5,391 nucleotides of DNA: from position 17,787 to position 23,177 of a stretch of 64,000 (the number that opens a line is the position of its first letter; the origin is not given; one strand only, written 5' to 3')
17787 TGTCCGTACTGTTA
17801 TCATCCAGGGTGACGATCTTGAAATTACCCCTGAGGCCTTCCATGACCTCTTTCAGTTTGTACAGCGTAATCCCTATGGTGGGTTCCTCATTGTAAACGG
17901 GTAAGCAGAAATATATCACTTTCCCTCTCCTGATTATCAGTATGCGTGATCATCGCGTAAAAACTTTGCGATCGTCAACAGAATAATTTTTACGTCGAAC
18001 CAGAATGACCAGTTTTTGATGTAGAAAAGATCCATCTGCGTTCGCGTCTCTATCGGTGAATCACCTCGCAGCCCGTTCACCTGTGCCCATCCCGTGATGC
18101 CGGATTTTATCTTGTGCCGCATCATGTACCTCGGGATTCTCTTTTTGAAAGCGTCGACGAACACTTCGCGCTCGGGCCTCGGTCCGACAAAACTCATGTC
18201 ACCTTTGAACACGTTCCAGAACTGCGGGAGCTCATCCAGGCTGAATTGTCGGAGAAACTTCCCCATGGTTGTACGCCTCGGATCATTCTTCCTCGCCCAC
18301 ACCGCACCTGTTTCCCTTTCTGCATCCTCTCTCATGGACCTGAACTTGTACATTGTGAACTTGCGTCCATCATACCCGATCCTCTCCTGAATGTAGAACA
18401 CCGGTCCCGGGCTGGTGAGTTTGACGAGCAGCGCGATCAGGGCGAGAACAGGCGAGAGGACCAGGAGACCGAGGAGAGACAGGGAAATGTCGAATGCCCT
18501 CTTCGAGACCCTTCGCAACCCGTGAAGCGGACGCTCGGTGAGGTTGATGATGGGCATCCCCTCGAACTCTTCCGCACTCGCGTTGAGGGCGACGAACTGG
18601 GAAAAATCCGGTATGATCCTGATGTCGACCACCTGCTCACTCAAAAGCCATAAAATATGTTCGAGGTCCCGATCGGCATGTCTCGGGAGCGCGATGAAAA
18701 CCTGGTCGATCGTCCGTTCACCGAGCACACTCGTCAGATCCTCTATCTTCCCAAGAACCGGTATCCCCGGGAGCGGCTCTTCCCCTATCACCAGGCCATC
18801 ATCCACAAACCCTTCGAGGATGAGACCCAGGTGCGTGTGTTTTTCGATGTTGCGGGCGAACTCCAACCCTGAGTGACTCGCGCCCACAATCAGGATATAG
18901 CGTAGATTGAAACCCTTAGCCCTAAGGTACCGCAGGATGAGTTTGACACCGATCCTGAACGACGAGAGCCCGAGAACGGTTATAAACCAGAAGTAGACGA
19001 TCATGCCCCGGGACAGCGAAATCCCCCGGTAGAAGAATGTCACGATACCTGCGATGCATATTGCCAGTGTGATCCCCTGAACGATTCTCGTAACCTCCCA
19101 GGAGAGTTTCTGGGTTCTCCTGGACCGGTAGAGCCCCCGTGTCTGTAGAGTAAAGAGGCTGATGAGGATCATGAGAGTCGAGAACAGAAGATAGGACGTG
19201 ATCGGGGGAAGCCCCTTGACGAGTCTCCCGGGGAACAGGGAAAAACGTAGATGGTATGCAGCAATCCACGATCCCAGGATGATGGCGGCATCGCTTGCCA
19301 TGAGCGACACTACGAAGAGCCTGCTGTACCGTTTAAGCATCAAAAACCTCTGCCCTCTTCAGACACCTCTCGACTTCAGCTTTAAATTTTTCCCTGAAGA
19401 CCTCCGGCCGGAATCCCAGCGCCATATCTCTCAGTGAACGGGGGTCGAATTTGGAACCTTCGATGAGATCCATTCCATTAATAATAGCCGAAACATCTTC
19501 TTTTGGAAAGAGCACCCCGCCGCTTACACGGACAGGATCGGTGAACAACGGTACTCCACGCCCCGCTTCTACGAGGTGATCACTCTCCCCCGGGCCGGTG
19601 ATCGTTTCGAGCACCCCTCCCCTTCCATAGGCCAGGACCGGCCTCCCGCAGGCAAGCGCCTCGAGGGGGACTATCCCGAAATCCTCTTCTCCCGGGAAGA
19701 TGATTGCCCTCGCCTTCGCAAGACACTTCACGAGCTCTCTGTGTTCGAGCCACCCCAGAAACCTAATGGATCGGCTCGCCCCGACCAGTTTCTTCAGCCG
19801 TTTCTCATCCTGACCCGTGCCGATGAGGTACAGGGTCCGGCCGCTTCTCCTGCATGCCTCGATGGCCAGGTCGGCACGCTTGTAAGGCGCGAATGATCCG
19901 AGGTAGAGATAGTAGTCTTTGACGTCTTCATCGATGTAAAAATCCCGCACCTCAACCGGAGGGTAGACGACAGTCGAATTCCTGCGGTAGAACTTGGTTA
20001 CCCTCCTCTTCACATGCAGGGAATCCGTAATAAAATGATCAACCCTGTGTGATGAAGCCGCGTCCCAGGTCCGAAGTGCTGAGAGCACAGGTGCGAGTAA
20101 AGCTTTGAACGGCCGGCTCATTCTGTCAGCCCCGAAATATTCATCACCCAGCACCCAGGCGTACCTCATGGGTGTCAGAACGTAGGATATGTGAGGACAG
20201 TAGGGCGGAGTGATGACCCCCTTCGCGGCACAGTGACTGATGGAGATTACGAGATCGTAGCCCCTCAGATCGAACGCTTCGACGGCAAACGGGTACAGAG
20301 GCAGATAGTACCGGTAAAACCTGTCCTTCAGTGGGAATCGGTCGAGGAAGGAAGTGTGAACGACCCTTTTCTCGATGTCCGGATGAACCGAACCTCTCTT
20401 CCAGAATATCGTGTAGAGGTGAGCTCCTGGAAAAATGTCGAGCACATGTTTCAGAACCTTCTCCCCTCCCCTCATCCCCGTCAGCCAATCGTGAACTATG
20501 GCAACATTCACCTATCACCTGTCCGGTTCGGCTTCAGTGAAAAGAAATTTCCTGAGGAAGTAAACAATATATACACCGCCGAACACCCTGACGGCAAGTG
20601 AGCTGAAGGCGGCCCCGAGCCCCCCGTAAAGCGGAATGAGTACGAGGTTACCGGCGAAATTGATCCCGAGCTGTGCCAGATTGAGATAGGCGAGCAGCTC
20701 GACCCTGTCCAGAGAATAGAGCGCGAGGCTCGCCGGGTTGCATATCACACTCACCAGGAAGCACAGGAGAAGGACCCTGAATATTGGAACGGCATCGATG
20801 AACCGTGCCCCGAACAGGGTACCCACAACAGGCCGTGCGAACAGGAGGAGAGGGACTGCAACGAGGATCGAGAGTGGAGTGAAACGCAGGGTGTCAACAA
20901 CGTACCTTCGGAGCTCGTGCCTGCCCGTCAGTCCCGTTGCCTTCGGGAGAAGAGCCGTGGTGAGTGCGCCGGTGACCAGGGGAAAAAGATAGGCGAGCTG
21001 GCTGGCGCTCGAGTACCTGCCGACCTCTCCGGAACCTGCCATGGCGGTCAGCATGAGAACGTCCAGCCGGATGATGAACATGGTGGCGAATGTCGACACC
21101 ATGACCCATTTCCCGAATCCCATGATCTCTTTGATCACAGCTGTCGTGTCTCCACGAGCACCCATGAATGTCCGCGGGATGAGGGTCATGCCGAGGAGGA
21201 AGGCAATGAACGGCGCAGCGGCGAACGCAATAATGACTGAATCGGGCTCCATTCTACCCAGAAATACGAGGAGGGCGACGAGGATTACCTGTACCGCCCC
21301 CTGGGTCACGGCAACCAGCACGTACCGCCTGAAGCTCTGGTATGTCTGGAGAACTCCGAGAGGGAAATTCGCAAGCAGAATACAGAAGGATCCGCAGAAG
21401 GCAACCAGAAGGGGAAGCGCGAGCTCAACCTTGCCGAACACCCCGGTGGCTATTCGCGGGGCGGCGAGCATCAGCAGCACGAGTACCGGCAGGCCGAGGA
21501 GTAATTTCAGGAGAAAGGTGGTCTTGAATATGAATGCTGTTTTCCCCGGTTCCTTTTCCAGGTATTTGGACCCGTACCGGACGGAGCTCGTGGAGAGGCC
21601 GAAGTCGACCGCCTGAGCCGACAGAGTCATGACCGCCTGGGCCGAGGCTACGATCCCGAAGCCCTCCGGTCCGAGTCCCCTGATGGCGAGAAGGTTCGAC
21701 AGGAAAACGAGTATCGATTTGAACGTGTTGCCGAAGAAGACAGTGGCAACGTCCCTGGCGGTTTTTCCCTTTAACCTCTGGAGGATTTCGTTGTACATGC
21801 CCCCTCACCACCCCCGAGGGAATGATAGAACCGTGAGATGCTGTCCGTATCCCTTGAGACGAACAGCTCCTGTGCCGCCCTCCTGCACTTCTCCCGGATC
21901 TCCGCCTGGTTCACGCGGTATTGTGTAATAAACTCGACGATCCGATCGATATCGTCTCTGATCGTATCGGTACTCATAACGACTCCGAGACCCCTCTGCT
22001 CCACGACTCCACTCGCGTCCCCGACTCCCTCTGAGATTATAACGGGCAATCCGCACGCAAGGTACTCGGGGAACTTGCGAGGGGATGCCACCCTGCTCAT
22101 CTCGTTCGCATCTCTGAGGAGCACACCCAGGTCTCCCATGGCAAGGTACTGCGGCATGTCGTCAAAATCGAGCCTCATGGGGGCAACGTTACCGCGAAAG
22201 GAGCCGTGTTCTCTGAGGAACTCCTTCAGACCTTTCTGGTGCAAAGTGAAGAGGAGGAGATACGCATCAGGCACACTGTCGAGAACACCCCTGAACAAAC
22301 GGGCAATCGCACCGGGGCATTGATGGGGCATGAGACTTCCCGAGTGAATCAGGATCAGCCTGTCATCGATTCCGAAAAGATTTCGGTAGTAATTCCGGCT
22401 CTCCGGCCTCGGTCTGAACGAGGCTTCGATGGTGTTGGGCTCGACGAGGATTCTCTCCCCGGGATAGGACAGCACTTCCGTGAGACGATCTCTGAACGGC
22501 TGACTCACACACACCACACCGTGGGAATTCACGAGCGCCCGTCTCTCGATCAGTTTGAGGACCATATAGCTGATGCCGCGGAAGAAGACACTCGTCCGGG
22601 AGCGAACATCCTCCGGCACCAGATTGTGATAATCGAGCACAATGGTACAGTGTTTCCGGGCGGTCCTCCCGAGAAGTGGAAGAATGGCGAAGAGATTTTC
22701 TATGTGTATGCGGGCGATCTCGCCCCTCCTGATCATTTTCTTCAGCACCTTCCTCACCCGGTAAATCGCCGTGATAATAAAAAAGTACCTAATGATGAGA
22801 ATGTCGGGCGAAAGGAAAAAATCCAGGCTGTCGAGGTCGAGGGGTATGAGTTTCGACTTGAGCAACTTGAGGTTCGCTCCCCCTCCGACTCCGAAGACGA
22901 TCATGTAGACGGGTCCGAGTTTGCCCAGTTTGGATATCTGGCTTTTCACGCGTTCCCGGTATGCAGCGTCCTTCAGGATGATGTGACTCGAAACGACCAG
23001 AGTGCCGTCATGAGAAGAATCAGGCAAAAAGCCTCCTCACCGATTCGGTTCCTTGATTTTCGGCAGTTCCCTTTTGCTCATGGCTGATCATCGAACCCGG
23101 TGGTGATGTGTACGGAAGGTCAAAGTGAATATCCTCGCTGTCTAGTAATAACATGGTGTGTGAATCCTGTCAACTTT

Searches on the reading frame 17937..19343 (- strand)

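Call 46: search_protein_families(library=pfam, proteins=[window:17937-19343:-], max_evalue=0.00001)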
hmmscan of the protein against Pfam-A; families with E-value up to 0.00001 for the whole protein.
window:17937-19343:- (468 aa): 2 families
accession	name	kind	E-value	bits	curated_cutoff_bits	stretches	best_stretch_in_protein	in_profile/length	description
PF02397.22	Bac_transf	-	1e-72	243.9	27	1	281-462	1-178/179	Bacterial sugar transferase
PF13727.12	CoA_binding_3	-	1.2e-28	100.8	25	1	68-245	2-175/175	CoA-binding domain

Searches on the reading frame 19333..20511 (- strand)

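Call 46: search_protein_families(library=pfam, proteins=[window:19333-20511:-], max_evalue=0.00001)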
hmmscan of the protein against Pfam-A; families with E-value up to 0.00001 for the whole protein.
window:19333-20511:- (392 aa): 3 families
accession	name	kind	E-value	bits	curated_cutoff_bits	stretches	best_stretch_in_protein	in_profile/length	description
PF00534.26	Glycos_transf_1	-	1.5e-19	70.6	26.4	1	198-305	15-132/172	Glycosyl transferases group 1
PF13692.12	Glyco_trans_1_4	-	1.6e-17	64.5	27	1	201-317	4-127/142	Glycosyl transferases group 1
PF20706.3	GT4-conflict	-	5.9e-06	26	26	1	202-307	201-323/385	Family 4 Glycosyltransferase in conflict systems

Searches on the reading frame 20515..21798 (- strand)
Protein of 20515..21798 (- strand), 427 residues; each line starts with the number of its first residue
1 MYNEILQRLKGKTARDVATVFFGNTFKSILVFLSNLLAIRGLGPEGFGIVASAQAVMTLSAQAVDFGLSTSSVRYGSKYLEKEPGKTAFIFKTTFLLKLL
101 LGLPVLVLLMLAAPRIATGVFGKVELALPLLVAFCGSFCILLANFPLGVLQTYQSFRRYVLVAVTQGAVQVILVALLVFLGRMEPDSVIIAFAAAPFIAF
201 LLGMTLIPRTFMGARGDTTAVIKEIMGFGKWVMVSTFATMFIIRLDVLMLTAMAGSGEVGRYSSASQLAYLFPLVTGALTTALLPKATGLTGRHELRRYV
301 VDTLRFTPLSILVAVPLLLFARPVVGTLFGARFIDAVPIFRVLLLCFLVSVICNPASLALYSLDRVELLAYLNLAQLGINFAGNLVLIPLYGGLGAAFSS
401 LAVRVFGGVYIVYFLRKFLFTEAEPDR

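Call 46: search_protein_families(library=pfam, proteins=[window:20515-21798:-], max_evalue=0.00001)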
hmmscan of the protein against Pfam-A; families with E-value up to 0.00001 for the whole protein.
window:20515-21798:- (427 aa): 2 families
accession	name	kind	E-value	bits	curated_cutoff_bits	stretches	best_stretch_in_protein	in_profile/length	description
PF01943.22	Polysacc_synt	-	3e-23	83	28.2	1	15-285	3-268/274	Polysaccharide biosynthesis protein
PF13440.11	Polysacc_synt_3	-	4.8e-20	72.4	23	1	40-338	4-293/293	Polysaccharide biosynthesis protein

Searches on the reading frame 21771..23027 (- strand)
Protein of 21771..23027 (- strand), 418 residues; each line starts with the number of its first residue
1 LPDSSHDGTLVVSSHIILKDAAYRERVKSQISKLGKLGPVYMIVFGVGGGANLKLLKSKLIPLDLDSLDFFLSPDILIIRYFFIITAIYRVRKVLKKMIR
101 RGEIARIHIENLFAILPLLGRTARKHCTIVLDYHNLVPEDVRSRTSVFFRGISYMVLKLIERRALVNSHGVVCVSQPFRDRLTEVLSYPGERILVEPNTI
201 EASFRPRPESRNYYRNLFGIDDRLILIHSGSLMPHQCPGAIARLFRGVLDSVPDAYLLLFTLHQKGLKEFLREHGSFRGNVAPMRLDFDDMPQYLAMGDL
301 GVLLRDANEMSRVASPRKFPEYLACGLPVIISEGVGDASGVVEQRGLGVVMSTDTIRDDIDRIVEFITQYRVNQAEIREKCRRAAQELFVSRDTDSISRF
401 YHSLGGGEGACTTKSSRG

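Call 46: search_protein_families(library=pfam, proteins=[window:21771-23027:-], max_evalue=0.00001)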
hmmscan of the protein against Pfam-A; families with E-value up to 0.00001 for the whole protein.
window:21771-23027:- (418 aa): 1 family
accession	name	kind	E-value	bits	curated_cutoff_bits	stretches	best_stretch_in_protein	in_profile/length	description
PF13439.12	Glyco_transf_4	-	2.8e-09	37.6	28.5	1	89-202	58-168/170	Glycosyltransferase Family 4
